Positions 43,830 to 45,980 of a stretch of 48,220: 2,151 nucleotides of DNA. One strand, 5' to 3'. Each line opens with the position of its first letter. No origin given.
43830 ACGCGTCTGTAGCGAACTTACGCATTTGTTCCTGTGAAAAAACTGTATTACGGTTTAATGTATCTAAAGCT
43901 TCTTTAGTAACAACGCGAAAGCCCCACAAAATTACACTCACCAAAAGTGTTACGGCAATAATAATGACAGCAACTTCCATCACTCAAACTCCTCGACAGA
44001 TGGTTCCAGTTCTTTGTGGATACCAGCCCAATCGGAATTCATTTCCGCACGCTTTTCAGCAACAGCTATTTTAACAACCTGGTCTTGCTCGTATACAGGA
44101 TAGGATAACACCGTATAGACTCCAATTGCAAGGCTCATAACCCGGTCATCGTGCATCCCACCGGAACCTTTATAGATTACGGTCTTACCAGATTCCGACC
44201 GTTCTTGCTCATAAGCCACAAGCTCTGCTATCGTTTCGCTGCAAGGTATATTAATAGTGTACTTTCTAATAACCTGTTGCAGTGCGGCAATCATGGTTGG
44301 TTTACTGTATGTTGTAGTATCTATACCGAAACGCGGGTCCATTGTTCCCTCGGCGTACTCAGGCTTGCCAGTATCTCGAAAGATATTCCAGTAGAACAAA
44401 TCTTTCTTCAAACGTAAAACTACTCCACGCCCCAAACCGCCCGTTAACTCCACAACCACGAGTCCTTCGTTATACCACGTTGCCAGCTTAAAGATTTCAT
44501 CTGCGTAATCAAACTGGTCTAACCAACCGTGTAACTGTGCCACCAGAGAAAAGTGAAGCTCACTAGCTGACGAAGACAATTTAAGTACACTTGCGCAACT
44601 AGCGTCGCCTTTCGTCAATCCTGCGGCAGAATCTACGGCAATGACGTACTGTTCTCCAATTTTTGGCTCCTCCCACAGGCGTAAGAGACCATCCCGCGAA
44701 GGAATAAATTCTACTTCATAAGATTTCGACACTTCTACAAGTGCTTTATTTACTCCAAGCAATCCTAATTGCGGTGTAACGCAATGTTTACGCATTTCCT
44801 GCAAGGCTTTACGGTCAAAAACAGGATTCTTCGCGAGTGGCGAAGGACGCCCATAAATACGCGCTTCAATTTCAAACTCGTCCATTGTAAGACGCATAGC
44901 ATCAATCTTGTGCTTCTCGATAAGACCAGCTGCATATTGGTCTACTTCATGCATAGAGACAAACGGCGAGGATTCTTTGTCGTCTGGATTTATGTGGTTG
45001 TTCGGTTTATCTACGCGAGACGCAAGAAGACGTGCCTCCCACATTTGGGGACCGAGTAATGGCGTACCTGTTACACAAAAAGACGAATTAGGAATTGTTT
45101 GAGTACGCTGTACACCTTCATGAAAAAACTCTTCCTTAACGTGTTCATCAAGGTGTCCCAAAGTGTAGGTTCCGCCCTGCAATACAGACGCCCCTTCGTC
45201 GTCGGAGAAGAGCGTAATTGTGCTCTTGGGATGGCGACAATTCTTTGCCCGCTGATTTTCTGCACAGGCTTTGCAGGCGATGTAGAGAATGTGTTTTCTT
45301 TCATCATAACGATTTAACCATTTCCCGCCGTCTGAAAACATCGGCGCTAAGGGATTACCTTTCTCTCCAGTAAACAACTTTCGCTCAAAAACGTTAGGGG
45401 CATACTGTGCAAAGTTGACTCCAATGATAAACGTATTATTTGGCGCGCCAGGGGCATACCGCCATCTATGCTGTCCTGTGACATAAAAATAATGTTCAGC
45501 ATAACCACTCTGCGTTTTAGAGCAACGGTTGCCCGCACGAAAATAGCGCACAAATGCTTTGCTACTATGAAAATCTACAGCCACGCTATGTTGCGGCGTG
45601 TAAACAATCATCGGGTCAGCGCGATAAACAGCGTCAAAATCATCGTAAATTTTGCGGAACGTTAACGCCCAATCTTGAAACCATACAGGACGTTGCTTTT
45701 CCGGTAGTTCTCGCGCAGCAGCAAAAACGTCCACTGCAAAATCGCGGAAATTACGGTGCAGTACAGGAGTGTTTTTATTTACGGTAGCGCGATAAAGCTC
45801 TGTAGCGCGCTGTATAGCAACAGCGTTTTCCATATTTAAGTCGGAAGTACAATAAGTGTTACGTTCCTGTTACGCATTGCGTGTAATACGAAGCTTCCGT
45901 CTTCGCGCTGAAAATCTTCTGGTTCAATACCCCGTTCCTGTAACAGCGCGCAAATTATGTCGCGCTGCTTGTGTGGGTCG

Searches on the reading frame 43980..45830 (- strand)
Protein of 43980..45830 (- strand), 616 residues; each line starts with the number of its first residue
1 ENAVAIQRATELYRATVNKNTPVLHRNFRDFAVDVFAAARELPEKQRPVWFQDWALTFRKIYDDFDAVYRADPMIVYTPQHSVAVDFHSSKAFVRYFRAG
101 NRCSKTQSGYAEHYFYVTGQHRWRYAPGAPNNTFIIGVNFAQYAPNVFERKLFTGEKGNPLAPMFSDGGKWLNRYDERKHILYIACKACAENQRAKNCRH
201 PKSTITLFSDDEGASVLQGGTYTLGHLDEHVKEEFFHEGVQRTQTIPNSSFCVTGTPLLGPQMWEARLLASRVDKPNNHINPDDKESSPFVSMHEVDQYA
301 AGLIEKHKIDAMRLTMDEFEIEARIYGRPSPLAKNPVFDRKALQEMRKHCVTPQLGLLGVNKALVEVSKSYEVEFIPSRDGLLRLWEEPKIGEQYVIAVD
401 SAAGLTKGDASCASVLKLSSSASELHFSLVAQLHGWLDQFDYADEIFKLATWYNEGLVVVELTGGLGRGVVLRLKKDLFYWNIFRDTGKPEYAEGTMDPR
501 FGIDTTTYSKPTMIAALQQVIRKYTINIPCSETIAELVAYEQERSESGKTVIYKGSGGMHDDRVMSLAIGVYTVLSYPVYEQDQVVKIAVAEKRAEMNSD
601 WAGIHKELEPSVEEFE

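Call 15: search_protein_families(library=phrogs, proteins=[window:43980-45830:-], max_evalue=0.001)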
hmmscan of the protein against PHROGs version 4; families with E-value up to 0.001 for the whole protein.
window:43980-45830:- (616 aa): 3 families
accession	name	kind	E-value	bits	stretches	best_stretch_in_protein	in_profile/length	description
phrog_38407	-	unknown function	8.4e-12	45.7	1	383-578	170-352/370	-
phrog_24361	-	head and packaging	5.1e-07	30.6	1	430-583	1-147/162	terminase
phrog_38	-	head and packaging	0.00044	20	1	384-588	542-714/760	terminase large subunit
